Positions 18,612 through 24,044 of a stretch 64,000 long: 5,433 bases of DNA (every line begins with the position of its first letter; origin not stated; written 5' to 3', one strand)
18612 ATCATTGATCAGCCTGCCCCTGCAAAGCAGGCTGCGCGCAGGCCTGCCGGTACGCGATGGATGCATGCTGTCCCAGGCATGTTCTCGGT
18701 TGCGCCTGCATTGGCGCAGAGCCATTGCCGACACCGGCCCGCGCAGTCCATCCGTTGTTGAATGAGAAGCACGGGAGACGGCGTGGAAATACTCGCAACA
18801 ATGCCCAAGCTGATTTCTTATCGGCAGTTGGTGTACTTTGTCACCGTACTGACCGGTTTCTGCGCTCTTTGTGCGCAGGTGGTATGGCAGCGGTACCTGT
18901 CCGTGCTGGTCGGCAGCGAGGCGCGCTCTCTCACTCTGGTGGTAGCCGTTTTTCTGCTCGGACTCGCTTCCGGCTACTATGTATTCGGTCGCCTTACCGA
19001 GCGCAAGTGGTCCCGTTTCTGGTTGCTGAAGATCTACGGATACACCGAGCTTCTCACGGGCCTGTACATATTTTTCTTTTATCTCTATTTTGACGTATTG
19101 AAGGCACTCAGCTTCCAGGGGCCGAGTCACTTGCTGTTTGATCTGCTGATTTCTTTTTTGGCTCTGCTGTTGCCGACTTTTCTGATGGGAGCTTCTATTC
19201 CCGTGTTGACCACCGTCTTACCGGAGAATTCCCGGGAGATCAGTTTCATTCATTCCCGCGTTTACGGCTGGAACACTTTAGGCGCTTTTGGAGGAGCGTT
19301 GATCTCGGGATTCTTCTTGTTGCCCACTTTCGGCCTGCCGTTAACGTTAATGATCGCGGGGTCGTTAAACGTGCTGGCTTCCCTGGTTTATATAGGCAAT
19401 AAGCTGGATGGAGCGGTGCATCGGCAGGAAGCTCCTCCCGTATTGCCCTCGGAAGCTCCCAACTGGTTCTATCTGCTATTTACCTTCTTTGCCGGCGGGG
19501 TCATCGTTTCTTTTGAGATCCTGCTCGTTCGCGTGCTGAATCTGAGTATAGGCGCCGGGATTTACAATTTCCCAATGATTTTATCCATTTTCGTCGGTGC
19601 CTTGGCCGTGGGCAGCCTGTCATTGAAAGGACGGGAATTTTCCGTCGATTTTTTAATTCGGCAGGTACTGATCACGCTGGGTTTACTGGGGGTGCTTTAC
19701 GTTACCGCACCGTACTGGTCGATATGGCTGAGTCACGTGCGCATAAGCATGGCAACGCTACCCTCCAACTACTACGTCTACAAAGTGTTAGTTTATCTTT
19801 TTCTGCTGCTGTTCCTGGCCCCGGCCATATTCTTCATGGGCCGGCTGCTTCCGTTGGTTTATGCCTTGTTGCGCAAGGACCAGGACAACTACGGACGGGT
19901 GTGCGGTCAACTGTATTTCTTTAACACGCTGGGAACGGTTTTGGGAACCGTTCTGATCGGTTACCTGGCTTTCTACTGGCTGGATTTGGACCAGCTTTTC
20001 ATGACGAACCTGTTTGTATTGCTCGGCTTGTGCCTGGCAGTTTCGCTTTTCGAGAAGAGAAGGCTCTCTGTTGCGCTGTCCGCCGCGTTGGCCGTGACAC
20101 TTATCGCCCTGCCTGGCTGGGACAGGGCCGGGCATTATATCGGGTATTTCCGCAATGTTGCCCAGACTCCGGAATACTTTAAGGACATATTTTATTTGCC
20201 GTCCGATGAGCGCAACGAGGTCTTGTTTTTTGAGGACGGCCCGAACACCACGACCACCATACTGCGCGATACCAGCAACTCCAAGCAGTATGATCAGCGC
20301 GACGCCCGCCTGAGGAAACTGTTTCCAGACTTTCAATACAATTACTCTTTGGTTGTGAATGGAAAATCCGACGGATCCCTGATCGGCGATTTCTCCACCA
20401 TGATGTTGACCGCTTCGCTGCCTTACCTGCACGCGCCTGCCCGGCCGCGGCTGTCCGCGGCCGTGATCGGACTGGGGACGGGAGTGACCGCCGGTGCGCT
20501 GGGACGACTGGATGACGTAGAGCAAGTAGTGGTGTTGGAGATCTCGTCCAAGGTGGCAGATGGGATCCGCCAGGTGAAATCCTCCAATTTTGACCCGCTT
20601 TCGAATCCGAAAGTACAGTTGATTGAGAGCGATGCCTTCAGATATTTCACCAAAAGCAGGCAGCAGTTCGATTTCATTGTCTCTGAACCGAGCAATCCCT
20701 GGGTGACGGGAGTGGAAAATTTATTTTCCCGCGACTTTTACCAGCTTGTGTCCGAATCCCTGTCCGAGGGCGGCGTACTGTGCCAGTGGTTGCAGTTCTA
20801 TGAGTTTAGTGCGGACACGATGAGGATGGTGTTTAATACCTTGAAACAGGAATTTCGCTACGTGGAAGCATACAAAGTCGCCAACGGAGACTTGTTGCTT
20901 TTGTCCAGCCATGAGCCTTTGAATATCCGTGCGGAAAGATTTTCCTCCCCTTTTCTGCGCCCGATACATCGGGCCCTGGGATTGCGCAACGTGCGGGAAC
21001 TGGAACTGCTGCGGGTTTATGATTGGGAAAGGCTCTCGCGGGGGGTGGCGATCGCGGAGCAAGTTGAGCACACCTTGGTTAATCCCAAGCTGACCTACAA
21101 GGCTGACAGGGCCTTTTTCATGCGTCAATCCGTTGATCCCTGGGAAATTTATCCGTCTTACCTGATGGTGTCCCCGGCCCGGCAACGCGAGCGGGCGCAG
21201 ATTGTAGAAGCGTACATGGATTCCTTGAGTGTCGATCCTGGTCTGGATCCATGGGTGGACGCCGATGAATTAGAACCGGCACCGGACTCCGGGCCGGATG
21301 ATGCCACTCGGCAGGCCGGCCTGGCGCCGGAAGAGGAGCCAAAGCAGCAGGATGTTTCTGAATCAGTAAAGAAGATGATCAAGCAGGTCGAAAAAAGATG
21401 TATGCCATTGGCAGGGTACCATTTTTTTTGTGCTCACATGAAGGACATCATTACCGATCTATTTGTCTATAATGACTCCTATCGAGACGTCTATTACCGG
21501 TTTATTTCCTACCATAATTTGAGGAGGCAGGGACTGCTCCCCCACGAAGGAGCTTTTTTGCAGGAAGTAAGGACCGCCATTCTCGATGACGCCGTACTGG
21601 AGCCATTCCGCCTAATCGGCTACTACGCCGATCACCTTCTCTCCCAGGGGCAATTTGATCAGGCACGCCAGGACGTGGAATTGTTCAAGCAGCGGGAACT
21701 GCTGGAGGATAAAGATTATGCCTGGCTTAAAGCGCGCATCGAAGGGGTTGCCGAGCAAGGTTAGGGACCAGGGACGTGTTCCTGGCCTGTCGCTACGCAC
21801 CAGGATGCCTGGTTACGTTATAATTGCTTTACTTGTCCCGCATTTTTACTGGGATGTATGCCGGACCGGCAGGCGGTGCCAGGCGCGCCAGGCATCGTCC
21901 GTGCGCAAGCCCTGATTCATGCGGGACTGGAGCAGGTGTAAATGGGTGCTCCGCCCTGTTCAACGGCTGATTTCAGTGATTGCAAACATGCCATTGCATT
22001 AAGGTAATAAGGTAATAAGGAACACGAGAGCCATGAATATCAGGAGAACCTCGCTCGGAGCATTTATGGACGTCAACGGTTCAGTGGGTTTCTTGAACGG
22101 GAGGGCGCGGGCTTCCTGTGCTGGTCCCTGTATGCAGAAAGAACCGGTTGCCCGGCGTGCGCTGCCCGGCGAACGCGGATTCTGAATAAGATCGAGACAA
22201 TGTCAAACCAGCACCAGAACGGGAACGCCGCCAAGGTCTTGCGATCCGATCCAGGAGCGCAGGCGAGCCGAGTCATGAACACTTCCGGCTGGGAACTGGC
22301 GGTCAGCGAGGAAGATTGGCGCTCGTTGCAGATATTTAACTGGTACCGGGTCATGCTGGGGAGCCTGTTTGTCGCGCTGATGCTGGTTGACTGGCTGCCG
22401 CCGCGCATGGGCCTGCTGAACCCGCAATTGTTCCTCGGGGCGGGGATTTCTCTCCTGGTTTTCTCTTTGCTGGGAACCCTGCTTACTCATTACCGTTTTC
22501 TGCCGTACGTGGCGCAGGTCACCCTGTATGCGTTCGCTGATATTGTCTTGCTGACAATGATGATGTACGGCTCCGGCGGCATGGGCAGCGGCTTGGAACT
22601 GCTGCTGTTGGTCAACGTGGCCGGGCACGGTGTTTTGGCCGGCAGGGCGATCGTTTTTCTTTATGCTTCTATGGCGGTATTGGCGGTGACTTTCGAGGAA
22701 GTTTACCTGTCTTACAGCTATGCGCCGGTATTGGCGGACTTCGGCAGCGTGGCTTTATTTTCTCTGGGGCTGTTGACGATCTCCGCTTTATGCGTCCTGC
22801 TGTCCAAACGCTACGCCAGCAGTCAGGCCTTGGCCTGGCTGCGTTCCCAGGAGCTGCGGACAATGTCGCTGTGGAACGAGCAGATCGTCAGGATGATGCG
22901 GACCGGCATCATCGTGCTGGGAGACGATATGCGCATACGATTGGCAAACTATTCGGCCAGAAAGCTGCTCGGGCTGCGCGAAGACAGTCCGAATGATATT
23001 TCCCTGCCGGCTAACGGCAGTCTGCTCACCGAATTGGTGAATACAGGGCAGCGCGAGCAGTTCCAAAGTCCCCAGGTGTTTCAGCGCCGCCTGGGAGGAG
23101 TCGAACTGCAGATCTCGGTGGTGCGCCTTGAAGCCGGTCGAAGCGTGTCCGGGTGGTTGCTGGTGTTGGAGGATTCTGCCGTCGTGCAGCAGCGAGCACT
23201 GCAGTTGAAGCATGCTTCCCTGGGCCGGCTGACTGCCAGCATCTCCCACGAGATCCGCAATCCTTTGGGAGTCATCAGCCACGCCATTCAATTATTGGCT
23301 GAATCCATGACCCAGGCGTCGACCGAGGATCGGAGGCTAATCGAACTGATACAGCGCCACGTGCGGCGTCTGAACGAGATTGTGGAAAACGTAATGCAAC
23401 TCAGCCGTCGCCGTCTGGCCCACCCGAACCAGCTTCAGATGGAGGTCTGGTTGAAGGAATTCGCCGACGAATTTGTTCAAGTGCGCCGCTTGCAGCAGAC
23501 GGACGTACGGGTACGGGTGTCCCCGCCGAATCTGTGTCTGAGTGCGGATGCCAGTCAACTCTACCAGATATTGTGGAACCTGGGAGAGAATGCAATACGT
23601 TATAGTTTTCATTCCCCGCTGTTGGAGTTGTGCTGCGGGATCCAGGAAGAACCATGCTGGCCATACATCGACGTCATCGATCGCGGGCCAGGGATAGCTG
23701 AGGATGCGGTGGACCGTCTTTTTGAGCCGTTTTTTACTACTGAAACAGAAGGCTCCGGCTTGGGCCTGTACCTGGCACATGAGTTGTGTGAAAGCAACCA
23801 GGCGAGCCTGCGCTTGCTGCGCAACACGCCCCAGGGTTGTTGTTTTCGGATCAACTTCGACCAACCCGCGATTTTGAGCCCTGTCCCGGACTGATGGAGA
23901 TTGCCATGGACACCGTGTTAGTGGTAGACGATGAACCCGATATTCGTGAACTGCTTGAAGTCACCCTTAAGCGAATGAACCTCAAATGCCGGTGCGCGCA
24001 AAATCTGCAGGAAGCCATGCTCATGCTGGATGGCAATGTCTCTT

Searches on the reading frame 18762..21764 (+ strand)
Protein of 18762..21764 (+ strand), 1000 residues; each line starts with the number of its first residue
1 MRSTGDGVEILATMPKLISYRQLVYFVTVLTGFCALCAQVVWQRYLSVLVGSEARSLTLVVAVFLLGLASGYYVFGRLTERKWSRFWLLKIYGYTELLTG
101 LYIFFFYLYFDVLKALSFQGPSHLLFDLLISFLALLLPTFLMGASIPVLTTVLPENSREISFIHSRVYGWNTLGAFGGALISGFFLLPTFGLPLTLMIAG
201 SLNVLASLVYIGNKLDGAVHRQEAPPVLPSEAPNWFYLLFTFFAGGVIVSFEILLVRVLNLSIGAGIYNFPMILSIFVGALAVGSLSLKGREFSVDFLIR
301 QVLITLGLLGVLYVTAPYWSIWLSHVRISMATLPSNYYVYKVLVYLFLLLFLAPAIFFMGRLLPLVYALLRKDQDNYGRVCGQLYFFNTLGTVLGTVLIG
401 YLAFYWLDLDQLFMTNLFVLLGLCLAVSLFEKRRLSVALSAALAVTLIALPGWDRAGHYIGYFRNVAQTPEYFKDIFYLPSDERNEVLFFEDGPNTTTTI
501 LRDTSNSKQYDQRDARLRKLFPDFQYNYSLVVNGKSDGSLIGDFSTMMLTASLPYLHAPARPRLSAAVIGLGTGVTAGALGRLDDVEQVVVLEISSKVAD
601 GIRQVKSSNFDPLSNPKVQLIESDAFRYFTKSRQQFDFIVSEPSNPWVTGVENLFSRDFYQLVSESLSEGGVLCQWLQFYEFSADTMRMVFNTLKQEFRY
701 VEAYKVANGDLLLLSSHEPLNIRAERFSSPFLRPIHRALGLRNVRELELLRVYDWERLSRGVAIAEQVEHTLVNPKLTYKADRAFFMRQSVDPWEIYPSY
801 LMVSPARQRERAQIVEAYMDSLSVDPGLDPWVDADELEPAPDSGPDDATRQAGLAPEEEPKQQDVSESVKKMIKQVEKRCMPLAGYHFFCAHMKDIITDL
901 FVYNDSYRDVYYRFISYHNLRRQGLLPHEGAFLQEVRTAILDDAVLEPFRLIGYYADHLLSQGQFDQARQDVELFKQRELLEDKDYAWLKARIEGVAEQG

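Call 73: search_protein_families(library=pfam, proteins=[window:18762-21764:+], max_evalue=0.00001)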
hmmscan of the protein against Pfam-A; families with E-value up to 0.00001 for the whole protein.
window:18762-21764:+ (1000 aa): 1 family
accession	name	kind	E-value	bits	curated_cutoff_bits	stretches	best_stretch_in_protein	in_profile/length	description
PF01564.23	Spermine_synth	-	1.7e-14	54.2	22.9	1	566-704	22-159/186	Spermine/spermidine synthase domain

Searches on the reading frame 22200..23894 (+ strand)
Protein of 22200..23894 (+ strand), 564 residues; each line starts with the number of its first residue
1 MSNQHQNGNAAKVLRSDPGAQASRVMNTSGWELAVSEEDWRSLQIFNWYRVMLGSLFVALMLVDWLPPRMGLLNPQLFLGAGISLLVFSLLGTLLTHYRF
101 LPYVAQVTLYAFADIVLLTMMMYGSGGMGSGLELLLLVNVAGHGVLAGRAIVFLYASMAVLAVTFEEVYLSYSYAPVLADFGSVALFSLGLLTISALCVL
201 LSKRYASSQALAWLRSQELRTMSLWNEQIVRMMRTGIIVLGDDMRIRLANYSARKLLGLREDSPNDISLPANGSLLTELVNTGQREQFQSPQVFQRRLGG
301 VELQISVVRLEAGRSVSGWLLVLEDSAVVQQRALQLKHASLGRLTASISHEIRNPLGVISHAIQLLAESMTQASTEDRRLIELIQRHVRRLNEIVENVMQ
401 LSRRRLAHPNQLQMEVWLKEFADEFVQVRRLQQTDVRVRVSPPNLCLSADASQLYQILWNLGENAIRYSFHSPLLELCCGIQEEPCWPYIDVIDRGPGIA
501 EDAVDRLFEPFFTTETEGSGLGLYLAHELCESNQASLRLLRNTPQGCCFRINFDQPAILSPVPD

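Call 73: search_protein_families(library=pfam, proteins=[window:22200-23894:+], max_evalue=0.00001)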
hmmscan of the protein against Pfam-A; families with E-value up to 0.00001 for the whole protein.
window:22200-23894:+ (564 aa): 3 families
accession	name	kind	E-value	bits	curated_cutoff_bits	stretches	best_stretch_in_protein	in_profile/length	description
PF02518.31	HATPase_c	-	2.7e-18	66.9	26.4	1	450-555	2-109/111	Histidine kinase-, DNA gyrase B-, and HSP90-like ATPase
PF25323.1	6TM_PilS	-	9.9e-17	61.7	27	1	36-212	5-189/189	PilS-like transmembrane domain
PF00512.31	HisKA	-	2.7e-15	56.6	26.9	1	341-404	2-63/66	His Kinase A (phospho-acceptor) domain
